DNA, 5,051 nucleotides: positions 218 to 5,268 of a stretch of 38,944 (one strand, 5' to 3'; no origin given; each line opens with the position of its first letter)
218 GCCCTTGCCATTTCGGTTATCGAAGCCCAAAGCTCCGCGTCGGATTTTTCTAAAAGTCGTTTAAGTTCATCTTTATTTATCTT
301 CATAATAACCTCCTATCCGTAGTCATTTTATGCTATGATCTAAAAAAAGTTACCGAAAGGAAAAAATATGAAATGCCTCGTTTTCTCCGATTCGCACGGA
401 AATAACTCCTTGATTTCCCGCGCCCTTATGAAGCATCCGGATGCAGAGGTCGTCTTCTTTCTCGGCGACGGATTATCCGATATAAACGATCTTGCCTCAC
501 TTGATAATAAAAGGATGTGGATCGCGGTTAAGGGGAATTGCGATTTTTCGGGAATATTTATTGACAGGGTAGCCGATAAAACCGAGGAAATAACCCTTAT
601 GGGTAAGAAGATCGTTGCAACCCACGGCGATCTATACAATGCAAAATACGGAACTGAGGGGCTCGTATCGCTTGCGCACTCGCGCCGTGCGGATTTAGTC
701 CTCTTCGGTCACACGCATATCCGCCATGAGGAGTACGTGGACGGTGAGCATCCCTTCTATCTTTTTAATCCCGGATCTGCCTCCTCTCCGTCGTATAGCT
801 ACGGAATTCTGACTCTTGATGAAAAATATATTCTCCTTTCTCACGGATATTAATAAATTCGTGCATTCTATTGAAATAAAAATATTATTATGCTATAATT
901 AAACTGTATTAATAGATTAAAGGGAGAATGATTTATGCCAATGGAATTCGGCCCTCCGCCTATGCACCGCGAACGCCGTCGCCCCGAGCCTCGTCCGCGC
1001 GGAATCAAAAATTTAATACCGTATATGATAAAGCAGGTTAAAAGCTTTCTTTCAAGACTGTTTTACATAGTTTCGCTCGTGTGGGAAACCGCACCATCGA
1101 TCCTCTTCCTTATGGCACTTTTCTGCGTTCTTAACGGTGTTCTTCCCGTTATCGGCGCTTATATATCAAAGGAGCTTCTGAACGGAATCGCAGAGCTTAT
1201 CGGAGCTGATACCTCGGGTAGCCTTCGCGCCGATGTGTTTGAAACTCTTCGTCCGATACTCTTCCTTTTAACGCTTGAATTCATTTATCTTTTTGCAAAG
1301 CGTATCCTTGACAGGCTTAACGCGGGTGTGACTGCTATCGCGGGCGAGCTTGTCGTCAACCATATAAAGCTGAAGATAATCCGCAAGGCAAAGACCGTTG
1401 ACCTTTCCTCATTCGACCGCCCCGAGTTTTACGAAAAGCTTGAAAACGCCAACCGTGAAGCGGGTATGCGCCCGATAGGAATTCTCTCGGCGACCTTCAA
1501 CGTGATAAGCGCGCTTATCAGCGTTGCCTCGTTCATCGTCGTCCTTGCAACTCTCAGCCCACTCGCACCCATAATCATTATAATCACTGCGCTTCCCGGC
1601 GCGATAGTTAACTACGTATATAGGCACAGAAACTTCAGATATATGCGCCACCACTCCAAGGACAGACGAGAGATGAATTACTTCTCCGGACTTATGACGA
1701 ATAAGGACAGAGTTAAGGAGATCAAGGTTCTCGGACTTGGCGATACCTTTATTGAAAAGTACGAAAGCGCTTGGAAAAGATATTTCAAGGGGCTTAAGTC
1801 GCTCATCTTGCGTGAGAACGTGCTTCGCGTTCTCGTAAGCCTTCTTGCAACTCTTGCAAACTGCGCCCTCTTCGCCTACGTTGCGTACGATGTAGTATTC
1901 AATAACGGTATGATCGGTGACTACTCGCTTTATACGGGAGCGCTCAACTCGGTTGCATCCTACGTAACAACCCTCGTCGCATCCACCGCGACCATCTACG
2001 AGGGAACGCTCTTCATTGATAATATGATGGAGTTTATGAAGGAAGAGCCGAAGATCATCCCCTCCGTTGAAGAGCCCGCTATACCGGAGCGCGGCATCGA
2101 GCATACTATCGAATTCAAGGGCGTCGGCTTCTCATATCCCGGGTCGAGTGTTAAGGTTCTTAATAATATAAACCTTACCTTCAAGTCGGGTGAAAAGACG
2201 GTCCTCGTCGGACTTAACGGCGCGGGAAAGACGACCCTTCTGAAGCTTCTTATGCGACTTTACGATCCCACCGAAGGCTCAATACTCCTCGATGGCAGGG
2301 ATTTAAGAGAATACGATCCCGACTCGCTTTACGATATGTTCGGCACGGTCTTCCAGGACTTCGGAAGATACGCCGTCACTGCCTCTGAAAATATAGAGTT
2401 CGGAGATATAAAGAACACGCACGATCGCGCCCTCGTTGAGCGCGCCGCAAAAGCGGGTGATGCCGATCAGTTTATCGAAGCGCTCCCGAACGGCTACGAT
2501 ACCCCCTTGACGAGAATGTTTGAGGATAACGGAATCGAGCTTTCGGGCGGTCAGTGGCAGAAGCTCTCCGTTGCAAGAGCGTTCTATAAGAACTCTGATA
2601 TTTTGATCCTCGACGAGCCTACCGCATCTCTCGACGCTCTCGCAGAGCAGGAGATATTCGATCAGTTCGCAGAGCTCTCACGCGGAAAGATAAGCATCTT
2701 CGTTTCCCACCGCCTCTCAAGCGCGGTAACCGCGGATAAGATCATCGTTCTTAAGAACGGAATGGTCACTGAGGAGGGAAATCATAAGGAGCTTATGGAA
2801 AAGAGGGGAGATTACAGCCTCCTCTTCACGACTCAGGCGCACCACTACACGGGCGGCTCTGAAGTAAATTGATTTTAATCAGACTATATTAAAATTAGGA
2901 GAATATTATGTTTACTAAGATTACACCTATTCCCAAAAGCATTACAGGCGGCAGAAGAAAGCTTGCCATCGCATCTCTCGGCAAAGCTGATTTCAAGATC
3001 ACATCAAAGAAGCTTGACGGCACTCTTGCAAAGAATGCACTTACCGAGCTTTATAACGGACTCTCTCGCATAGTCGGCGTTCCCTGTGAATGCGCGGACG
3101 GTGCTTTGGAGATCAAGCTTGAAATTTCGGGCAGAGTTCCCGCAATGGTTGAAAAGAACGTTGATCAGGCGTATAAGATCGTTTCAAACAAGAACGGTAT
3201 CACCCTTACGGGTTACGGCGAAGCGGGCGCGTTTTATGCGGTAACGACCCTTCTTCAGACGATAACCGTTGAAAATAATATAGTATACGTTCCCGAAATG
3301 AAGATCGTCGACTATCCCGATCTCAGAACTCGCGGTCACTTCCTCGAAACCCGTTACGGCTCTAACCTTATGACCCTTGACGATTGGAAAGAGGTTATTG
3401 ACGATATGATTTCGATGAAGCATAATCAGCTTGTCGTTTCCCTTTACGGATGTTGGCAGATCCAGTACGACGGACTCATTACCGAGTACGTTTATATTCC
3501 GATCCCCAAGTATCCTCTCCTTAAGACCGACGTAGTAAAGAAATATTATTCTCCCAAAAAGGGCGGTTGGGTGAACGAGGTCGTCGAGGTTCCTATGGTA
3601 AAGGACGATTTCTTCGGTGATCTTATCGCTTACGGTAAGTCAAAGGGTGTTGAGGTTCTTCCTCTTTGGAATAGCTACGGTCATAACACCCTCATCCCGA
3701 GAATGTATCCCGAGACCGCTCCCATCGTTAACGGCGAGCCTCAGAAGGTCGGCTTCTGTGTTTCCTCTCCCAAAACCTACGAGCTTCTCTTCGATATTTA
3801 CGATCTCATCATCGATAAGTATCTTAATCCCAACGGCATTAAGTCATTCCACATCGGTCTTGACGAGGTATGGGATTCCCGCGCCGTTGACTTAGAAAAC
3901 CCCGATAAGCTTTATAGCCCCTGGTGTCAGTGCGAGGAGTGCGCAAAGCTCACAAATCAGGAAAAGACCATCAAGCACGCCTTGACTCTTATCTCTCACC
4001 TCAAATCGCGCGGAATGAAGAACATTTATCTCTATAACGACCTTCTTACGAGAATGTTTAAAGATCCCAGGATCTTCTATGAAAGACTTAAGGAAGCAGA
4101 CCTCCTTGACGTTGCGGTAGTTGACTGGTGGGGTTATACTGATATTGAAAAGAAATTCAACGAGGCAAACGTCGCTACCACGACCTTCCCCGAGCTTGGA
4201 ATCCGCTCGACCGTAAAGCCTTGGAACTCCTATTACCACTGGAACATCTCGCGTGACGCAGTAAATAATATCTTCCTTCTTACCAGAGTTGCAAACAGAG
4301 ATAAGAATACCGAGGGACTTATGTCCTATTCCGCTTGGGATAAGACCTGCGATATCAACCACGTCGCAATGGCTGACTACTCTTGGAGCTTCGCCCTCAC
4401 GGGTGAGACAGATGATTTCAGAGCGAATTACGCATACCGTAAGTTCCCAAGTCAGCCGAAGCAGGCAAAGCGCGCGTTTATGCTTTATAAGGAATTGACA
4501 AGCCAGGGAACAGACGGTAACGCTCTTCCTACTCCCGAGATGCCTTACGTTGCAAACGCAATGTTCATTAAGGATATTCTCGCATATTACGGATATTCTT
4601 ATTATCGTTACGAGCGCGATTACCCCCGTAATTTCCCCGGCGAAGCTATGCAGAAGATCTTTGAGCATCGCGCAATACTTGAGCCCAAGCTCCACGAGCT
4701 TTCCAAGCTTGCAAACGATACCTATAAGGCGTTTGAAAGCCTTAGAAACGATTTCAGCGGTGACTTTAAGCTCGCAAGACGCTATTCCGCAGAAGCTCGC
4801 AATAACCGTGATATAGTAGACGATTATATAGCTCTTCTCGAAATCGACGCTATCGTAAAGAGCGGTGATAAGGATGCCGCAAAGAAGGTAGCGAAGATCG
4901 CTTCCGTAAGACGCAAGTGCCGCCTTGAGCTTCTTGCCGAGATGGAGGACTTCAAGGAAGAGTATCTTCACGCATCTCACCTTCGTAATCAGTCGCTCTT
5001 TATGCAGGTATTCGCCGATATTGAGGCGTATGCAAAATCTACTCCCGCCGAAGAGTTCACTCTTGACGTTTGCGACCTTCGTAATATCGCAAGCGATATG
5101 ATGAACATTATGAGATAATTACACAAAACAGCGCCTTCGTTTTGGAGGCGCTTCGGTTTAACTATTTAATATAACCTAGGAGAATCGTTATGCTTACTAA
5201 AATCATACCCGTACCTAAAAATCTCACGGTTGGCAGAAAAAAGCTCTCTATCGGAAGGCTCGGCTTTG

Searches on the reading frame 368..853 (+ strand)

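Call 75: search_protein_families(library=pfam, proteins=[window:368-853:+], max_evalue=0.00001)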
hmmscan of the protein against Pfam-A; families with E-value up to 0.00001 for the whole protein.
window:368-853:+ (161 aa): 2 families
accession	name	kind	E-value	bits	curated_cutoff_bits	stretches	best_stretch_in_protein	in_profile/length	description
PF12850.12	Metallophos_2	-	5e-22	79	27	1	1-152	1-153/154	Calcineurin-like phosphoesterase superfamily domain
PF00149.33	Metallophos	-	2e-08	35.3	21.5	0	1-118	1-190/191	Calcineurin-like phosphoesterase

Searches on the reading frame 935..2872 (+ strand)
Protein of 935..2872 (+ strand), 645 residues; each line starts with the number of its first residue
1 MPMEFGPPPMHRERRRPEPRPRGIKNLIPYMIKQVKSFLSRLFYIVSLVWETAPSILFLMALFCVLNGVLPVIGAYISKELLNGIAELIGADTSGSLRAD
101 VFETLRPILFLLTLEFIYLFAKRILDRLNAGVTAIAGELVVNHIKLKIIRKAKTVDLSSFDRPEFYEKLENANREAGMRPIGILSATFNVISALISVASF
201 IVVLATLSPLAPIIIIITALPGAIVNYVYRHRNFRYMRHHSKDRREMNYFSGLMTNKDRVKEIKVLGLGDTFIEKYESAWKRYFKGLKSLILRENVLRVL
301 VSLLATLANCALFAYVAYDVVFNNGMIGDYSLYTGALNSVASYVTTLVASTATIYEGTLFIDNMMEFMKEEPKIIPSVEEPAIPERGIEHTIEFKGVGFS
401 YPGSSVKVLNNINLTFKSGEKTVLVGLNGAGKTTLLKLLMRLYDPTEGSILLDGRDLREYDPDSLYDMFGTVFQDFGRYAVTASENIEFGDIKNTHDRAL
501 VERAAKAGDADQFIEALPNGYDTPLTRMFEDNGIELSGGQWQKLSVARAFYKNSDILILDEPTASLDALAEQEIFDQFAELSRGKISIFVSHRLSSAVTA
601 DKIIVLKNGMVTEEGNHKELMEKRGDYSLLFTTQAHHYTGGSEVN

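Call 19: search_protein_families(library=pfam, proteins=[window:935-2872:+], max_evalue=0.00001)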
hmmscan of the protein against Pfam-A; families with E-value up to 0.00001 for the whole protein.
window:935-2872:+ (645 aa): 2 families
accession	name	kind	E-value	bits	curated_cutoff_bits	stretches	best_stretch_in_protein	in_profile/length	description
PF00005.33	ABC_tran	-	1.2e-32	113.8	25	1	409-564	1-137/137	ABC transporter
PF13304.12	AAA_21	-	5.8e-08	33.6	27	0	422-442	2-22/304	AAA domain, putative AbiEii toxin, Type IV TA system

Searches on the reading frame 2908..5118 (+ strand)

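Call 19: search_protein_families(library=pfam, proteins=[window:2908-5118:+], max_evalue=0.00001)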
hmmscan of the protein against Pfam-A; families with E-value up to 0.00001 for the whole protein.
window:2908-5118:+ (736 aa): 2 families
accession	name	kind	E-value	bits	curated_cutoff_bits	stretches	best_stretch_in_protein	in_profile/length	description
PF02838.20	Glyco_hydro_20b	-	3e-10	41.3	26.1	1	4-136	3-124/124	Glycosyl hydrolase family 20, domain 2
PF00728.28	Glyco_hydro_20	-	8.8e-09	35.6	22.3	1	154-367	14-199/348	Glycosyl hydrolase family 20, catalytic domain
